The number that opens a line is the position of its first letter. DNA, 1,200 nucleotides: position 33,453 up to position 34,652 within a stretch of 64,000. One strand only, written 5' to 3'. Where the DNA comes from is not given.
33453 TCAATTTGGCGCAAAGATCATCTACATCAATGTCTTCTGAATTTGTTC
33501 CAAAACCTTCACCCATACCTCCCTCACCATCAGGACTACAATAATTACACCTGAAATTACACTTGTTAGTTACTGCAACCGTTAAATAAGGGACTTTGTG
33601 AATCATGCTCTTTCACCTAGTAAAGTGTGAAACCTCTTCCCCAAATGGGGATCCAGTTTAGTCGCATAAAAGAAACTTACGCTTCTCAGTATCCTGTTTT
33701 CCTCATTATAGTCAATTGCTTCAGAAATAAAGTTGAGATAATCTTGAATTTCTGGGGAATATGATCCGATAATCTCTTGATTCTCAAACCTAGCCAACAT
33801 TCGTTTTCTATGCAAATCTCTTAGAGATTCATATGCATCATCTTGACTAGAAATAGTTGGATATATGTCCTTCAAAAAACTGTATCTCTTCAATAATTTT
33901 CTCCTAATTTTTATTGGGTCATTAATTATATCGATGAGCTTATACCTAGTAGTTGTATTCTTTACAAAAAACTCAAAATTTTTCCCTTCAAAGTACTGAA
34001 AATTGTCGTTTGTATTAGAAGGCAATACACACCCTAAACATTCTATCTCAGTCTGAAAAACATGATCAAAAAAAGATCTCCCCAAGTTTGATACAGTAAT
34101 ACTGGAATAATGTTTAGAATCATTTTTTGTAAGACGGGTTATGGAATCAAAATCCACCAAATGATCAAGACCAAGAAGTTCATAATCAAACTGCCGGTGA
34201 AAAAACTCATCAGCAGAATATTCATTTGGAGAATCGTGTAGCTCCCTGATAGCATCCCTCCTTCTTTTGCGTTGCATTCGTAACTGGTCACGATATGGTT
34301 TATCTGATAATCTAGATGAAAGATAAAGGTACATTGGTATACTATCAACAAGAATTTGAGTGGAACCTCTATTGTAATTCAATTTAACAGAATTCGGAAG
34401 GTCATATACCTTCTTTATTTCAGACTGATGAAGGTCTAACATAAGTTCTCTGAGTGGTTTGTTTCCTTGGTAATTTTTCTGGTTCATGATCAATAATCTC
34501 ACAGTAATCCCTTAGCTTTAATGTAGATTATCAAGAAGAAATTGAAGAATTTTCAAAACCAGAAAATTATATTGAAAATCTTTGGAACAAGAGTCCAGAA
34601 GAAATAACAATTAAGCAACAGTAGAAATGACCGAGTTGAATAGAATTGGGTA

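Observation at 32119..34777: AT-rich three-gene island: unknown protein + MoaA-like radical SAM + HD phosphohydrolase (candidate nucleotide-modifying or defence module)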

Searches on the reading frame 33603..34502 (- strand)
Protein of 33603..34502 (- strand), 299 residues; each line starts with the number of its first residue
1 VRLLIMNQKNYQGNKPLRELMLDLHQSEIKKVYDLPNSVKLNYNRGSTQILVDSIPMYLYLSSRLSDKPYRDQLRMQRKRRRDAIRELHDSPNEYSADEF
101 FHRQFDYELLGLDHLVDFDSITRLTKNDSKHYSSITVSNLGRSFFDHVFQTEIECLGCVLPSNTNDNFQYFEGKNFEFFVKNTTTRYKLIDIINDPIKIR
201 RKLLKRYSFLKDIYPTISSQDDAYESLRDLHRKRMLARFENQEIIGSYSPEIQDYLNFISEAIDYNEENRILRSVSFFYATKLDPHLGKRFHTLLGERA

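Call 3: search_protein_families(library=pfam, proteins=[window:33603-34502:-], max_evalue=1)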
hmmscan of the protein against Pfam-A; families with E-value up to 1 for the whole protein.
window:33603-34502:- (299 aa): 0 families

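Call 4: search_protein_families(library=ncbifam, proteins=[window:33603-34502:-], max_evalue=1)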
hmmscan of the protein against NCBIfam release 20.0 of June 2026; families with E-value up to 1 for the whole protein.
window:33603-34502:- (299 aa): 1 family
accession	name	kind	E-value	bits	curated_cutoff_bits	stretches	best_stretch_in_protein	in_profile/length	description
NF047367.1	redox_TF_RrpA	exception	0.19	12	185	0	255-282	25-52/101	MarR family transcription factor RrpA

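Call 5: search_protein_families(library=padloc, proteins=[window:33603-34502:-], max_evalue=1)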
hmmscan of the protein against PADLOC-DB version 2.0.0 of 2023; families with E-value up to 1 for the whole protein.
window:33603-34502:- (299 aa): 0 families

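Call 15: find_homologous_proteins(query=window:33603-34502:-, max_evalue=0.001)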
Query window:33603-34502:- (299 aa): 2 proteins with E <= 0.001 among 620 candidates.
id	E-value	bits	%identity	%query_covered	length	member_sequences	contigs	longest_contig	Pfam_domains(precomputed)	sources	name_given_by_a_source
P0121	3.0e-192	655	100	98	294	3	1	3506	-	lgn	-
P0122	1.5e-59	220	43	95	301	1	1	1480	-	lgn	-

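Call 20: find_homologous_proteins(query=A3, max_evalue=0.01)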
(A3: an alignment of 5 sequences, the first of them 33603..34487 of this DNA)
Query A3 (5 sequences) (294 aa, profile of the alignment): 17 proteins with E <= 0.01 among 7716 candidates.
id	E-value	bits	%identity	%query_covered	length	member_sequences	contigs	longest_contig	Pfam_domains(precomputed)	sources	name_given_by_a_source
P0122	5.1e-146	504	43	96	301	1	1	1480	-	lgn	-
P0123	2.9e-144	498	40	97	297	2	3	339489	-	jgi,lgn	-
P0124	1.1e-142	493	36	97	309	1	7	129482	-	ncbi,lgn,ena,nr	ncbi:hypothetical protein H8D36_01455 [archaeon]|nr:hypothetical protein [archaeon] MBL7057187.1 hyp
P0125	3.5e-132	458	40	96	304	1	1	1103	-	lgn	-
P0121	1.4e-127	443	100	100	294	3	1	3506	-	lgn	-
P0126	6.4e-126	438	37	97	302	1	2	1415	-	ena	-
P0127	2.6e-122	426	38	97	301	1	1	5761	-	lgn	-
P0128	6.8e-121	421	36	97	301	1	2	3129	-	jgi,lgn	jgi:hypothetical protein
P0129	1.6e-119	417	37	97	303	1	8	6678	-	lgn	-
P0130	6.1e-119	415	33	97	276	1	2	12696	-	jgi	jgi:hypothetical protein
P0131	1.3e-113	397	38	97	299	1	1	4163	-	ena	-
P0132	2.5e-112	393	40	97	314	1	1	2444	-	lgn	-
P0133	1.8e-103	364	39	97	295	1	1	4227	-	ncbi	-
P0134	3.7e-92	327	37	75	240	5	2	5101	-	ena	-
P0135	1.7e-79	285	38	97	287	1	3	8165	-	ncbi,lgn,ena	-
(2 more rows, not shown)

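Call 36: predict_structure(alignment_id=A4)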
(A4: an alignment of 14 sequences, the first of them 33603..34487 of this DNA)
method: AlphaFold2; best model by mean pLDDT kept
length: 294 residues; sequences in the alignment: 14
mean_pLDDT: 85.2   pTM: 0.81
mean pLDDT of the five models: 85.2, 85.0, 84.2, 83.7, 83.3
residues with pLDDT >= 90: 131; 70-90: 131; 50-70: 25; < 50: 7
segments of 3 or more residues with pLDDT < 50: 1-5
pLDDT, mean of each block of 10 residues (from residue 1): 51 84 90 92 90 92 91 91 95 92 78 78 53 67 94 82 86 94 84 93 95 93 90 82 87 85 89 91 85 81
secondary structure, 60 per line:
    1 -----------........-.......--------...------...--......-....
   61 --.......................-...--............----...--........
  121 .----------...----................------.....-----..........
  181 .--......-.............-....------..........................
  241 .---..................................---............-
elements in order: H12-19 H21-27 E36-38 E45-47 H52-55 H57-60 H63-85 H92-103 H113-121 H139-154 H161-165 H171-181 H184-189 H191-203 H205-208 H215-241 H245-278 H282-293

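Call 37: search_protein_representatives(alignment_id=A4)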
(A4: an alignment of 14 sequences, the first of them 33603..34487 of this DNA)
Query: 14 sequences, 302 profile positions. Proteins with E-value up to 0.001 (for the whole library): 24; up to 1e-10: 24; up to 1e-30: 12. The best 24 are listed.
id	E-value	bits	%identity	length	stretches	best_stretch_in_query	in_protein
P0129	4.5e-138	475.8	-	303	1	3-302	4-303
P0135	2.4e-108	378.2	-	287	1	1-298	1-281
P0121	5.9e-108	376.9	-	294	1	3-297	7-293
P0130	2.6e-102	358.4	-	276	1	6-298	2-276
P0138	7.9e-91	320.7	-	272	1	4-299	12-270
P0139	5.3e-75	268.7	-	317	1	8-298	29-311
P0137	3.6e-62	226.6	-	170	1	12-174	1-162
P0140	2.2e-46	174.8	-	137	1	164-298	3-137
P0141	8.3e-44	166.3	-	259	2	4-108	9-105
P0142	3.2e-41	157.8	-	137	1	3-136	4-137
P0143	3.4e-41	157.7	-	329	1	5-283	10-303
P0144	1.7e-39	152.1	-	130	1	174-301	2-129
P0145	3.0e-26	108.6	-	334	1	30-277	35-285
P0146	9.5e-25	103.7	-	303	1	6-298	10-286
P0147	1.8e-22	96.2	-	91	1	232-299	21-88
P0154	6.3e-13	64.9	-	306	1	9-298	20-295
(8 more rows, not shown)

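Call 40: find_encoding_contigs(protein=P0143, flank=6000, max_places=2)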
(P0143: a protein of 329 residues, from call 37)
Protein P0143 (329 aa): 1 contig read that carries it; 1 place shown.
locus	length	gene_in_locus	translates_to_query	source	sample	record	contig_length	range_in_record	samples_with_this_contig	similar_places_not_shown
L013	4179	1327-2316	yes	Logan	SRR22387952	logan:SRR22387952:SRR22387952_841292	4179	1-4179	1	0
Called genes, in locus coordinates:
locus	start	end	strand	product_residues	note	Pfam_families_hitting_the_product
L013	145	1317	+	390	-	PF01451:LMWPc, PF01928:CYTH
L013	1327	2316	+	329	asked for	-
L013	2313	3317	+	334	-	PF04055:Radical_SAM, PF13353:Fer4_12 (weak)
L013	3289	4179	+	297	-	?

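Call 41: find_encoding_contigs(protein=P0145, flank=6000, max_places=2)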
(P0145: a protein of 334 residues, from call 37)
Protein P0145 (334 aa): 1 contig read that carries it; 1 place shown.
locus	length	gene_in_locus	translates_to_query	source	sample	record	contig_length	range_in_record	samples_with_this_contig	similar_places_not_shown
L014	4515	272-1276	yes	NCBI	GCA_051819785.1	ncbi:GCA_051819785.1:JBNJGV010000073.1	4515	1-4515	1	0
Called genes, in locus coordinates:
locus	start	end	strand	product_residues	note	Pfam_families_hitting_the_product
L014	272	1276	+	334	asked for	-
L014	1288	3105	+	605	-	PF00391:PEP-utilizers, PF02896:PEP-utilizers_C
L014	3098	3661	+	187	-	-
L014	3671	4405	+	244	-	PF01209:Ubie_methyltran (weak), PF05175:MTS (faint), PF13489:Methyltransf_23, PF08241:Methyltransf_11, PF08242:Methyltransf_12, PF13649:Methyltransf_25, PF13847:Methyltransf_31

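Call 42: find_encoding_contigs(protein=P0146, flank=6000, max_places=2)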
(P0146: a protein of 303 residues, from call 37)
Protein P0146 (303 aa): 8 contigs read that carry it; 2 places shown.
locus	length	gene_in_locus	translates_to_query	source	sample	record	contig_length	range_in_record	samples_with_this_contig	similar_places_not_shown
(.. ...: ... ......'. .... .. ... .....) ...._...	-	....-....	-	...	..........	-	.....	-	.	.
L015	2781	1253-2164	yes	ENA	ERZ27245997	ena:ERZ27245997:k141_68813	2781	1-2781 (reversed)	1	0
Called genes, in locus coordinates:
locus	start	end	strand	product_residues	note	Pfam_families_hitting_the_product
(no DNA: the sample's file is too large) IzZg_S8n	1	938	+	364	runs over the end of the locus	-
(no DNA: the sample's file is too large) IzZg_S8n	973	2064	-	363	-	PF13207:AAA_17 (weak), PF13238:AAA_18, PF00383:dCMP_cyt_deam_1, PF14437:MafB19-deam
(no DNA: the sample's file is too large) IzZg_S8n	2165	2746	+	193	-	-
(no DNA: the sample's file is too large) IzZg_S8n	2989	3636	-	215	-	-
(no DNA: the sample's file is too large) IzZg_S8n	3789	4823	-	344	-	-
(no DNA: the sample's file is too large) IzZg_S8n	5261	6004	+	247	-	-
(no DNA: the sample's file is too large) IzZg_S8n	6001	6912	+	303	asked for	-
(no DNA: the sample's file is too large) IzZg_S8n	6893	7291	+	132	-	PF01966:HD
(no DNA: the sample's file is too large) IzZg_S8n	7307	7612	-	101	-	-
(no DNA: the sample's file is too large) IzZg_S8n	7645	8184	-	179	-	PF00571:CBS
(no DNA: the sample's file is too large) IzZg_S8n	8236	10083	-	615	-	PF01909:NTP_transf_2 (weak)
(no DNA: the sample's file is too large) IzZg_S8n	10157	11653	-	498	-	PF02885:Glycos_trans_3N, PF00591:Glycos_transf_3, PF07831:PYNP_C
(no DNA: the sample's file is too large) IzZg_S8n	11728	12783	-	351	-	PF01594:AI-2E_transport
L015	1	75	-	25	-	?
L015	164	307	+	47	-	-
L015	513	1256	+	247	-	-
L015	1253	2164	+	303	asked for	-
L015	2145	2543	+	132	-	PF01966:HD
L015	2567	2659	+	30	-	-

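Call 43: find_encoding_contigs(protein=P0154, flank=6000, max_places=2)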
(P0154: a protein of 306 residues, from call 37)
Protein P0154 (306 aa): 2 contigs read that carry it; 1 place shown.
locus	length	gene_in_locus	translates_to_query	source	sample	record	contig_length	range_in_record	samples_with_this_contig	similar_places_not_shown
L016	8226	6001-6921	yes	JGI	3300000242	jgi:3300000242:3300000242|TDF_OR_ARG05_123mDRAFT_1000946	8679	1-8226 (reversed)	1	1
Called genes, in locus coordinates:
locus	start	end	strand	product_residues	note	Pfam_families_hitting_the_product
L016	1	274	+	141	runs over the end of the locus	-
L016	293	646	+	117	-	-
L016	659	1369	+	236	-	PF18905:DUF5661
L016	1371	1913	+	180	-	-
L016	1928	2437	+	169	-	PF08212:Lipocalin_2, PF00061:Lipocalin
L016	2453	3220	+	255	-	-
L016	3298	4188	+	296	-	-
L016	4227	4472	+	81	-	-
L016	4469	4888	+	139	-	-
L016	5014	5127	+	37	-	-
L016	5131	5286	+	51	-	-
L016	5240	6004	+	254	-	-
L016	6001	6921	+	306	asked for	-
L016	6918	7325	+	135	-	-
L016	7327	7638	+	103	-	-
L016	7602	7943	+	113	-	-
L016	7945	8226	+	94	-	?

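Call 44: fold_search(model_id=the predicted structure, library=pdb)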
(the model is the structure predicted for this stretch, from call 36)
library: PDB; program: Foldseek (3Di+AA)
matches with E <= 10: 223; with E <= 0.001: 0
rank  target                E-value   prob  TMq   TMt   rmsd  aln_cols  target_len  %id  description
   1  7x0z_A                5.7e-01  0.09  0.13  0.08  25.3       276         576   13  Cryo-EM structure of human ABCD1 E630Q in the presence of ATP and Magnesium in outward-facing state (released 2023-03-22)
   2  4wid_B                8.1e-01  0.08  0.16  0.14  30.7       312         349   15  Crystal structure of the immediate-early 1 protein (IE1) at 2.31 angstrom (tetragonal form after crystal dehydration) (released 2014-10-29)
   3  7shm_A                8.8e-01  0.08  0.13  0.08  24.9       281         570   12  Cryo-EM structure of ATP-bound human peroxisomal fatty acid transporter ABCD1 (released 2021-11-03)
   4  7shm_B                1.0e+00  0.07  0.13  0.08  24.9       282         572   12  Cryo-EM structure of ATP-bound human peroxisomal fatty acid transporter ABCD1 (released 2021-11-03)
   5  7vx8_A                1.3e+00  0.06  0.14  0.08  25.2       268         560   12  Cryo-EM structure of ATP-bound human very long-chain fatty acid ABC transporter ABCD1 (released 2022-05-18)
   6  6jbj_A                1.3e+00  0.07  0.17  0.10  23.9       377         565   13  Cryo-EM structure of human lysosomal cobalamin exporter ABCD4 (released 2019-09-11)
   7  4fl5_A                1.4e+00  0.09  0.16  0.19  16.6       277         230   13  Crystal structure of human 14-3-3 sigma in complex with a Tau-protein peptide surrounding pS214 (released 2013-12-11)
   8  7cbc_A                1.4e+00  0.07  0.15  0.15  20.6       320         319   12  Crystal structure of a de novo designed switch protein caging a hemagglutinin binder (released 2020-12-23)
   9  7rr9_A                1.6e+00  0.06  0.16  0.09  27.0       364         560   10  Cryo-EM Structure of Nanodisc reconstituted ABCD1 in nucleotide bound outward open conformation (released 2022-01-19)
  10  2qcx_A                1.7e+00  0.05  0.13  0.15  21.8       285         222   10  Crystal structure of Bacillus subtilis TenA Y112F mutant complexed with formyl aminomethyl pyrimidine (released 2007-10-23)
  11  4s0f_A                1.9e+00  0.04  0.12  0.07  26.7       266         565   10  Crystal structure of the peptidase-containing ABC transporter PCAT1 E648Q mutant complexed with ATPgS in an occluded c (released 2015-07-22)
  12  8vp8_A                1.9e+00  0.04  0.13  0.08  26.5       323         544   10  Cryo-EM structure of the ABC transporter PCAT1 bound with ATP and Substrate (released 2024-10-30)
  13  8xss_B                1.9e+00  0.03  0.12  0.06  28.7       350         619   14  Cryo-EM structure of MsRv1273c/72c from Mycobacterium smegmatis in the ADP-bound IFasym-3 state (ATP 37 degrees C trea (released 2025-05-14)
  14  7jh5_A                1.9e+00  0.08  0.17  0.18  20.2       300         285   13  Co-LOCKR: de novo designed protein switch (released 2020-09-02)
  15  6grj_E                2.2e+00  0.04  0.12  0.11  36.7       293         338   10  Structure of the AhlB pore of the tripartite alpha-pore forming toxin, AHL, from Aeromonas hydrophila. (released 2019-07-03)
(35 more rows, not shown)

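Call 45: fold_search(model_id=the predicted structure, library=viral)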
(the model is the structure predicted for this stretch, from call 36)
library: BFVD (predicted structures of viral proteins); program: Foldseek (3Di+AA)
matches with E <= 10: 138; with E <= 0.001: 0
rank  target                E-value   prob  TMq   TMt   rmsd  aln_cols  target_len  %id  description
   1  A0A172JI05            5.0e-01  0.14  0.19  0.20  24.4       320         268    9  Virion protein [Bacillus phage AR9]
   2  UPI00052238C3         7.4e-01  0.08  0.15  0.13  30.6       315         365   15  (no name look-up for this kind of identifier)
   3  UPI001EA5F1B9         7.8e-01  0.08  0.15  0.16  23.2       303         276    8  (no name look-up for this kind of identifier)
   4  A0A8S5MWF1            8.5e-01  0.21  0.21  0.29  21.9       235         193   13  Uncharacterized protein [Myoviridae sp. ct3wi9]
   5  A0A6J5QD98            1.4e+00  0.09  0.13  0.09  19.6       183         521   10  Uncharacterized protein [uncultured Caudovirales phage]
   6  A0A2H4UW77            1.5e+00  0.05  0.14  0.10  23.1       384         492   13  Uncharacterized protein [Bodo saltans virus]
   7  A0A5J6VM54            1.8e+00  0.07  0.13  0.18  20.4       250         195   11  Uncharacterized protein [Megaviridae environmental sample]
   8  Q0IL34                1.9e+00  0.06  0.17  0.15  19.6       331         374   14  ORF85 [Leucania separata nucleopolyhedrovirus]
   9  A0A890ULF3            1.9e+00  0.05  0.14  0.11  33.5       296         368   16  (no name in the UniProt tables at hand)
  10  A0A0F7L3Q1            2.0e+00  0.07  0.18  0.09  39.4       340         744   11  Coil containing protein [uncultured marine virus]
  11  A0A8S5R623            2.2e+00  0.09  0.22  0.25  21.4       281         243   12  Uncharacterized protein [Myoviridae sp. ctaOv25]
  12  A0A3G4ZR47            2.2e+00  0.07  0.18  0.12  17.6       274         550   12  ABC transporter [Terrestrivirus sp.]
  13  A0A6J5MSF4            2.3e+00  0.06  0.17  0.12  38.8       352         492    9  Uncharacterized protein [uncultured Caudovirales phage]
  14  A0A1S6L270            2.3e+00  0.02  0.11  0.08  27.2       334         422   16  (no name in the UniProt tables at hand)
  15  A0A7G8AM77            2.5e+00  0.03  0.12  0.07  20.7       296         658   11  (no name in the UniProt tables at hand)
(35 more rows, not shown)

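Call 47: search_protein_families(library=pfam, proteins=[L015:513-1256:+, L016:5240-6004:+, L016:6918-7325:+, L013:3289-4179:+, L014:3098-3661:+, L013:145-1317:+, L013:2313-3317:+], max_evalue=1)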
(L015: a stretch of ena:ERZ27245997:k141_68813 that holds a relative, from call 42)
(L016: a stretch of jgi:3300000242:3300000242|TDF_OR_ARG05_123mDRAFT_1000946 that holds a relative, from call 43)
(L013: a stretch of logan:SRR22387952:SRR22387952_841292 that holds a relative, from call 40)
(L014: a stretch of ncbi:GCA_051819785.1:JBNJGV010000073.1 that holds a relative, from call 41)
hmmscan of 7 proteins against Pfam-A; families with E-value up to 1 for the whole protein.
L015:513-1256:+ (247 aa): 2 families
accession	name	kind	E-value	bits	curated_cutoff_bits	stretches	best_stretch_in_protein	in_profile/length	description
PF19709.4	DUF6206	-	0.00033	20.4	30.4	1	48-168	36-164/271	Family of unknown function (DUF6206)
PF25642.1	DUF7944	-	0.18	12.9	27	1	57-87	14-44/82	Domain of unknown function (DUF7944)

L016:5240-6004:+ (254 aa): 1 family
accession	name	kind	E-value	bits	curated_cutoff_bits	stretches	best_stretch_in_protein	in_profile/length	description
PF19709.4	DUF6206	-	0.0023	17.6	30.4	1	15-177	6-167/271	Family of unknown function (DUF6206)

L016:6918-7325:+ (135 aa): 1 family
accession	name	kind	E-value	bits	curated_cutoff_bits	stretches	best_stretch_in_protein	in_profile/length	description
PF01966.28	HD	-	3.8e-05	24.4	22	1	43-121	21-114/116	HD domain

L013:3289-4179:+ (297 aa): 2 families
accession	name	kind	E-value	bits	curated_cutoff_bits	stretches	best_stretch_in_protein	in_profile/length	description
PF17676.7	Peptidase_S66C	-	3.6e-21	76.4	23.7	1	171-282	1-120/120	LD-carboxypeptidase C-terminal domain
PF02016.21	Peptidase_S66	-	7.3e-21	75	25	1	13-124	3-119/121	LD-carboxypeptidase N-terminal domain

L014:3098-3661:+ (187 aa): 3 families
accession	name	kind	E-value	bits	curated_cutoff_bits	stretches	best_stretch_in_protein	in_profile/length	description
PF01966.28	HD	-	0.0002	22.1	22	1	47-123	21-112/116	HD domain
PF07402.16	Herpes_U26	-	0.074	13.1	25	1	89-168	90-171/293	Human herpesvirus U26 protein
PF14771.11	DUF4476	-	0.23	12.2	22.5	1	74-122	4-49/91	Domain of unknown function (DUF4476)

L013:145-1317:+ (390 aa): 4 families
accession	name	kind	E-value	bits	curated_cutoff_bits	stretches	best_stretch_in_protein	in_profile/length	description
PF01928.26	CYTH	-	3e-13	50.4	23.2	1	199-380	2-169/179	CYTH domain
PF01451.26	LMWPc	-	1.5e-10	41.8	23.2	1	12-116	1-94/144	Low molecular weight phosphotyrosine protein phosphatase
PF02302.22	PTS_IIB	-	0.0015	19.6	23.6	0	67-111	15-59/90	PTS system, Lactose/Cellobiose specific IIB subunit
PF24064.2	HTH_NPRL3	-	0.063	13.7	27.2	1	170-217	7-55/62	GATOR1 complex protein NPRL3, C-terminal HTH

L013:2313-3317:+ (334 aa): 2 families
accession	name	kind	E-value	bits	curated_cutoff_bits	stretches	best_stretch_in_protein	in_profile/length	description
PF04055.27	Radical_SAM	-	2.5e-20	73.7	29.5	1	8-164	1-165/166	Radical SAM superfamily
PF13353.11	Fer4_12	-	7.3e-06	26.8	22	1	9-76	10-75/137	4Fe-4S single cluster domain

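Call 48: find_related_loci(query=A4, collection=genome_contigs, flank=8000)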
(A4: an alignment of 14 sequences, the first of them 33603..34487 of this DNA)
Query A4 (294 aa) in genome_contigs; peptide patterns used: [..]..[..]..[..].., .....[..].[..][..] (x = any residue, [..] = any of these).
24 stretches matched a pattern; 6 encode a relative of the query (tblastn E <= 1e-3); 6 distinct loci.
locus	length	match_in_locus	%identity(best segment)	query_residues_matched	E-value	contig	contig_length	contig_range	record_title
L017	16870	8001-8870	40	10-293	1e-58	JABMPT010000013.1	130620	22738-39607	MAG: Candidatus Woesearchaeota archaeon isolate bin.69 k141_6801456, whole genome shotgun sequence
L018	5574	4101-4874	40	7-293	1e-56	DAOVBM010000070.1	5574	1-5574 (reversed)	MAG TPA_asm: Candidatus Woesearchaeota archaeon isolate CSMAG_1005 CSMAG_1005_k141_7265437_length_5574_cov_12.9514, whol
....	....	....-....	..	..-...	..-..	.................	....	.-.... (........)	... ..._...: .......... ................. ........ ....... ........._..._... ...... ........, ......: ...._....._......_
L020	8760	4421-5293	37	11-293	8e-54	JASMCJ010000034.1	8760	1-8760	MAG: Candidatus Woesearchaeota archaeon isolate ETNP3_MAG_14 c_000000838941, whole genome shotgun sequence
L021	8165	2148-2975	38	9-293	6e-53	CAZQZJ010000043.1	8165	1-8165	MAG TPA_asm: uncultured Methanosarcinales archaeon isolate binchicken_co248_369 genome assembly, contig: NODE_13511_leng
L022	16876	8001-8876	36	10-293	1e-51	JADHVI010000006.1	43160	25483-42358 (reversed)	MAG: Candidatus Woesearchaeota archaeon isolate BS150m-G68 BS-150m-C676, whole genome shotgun sequence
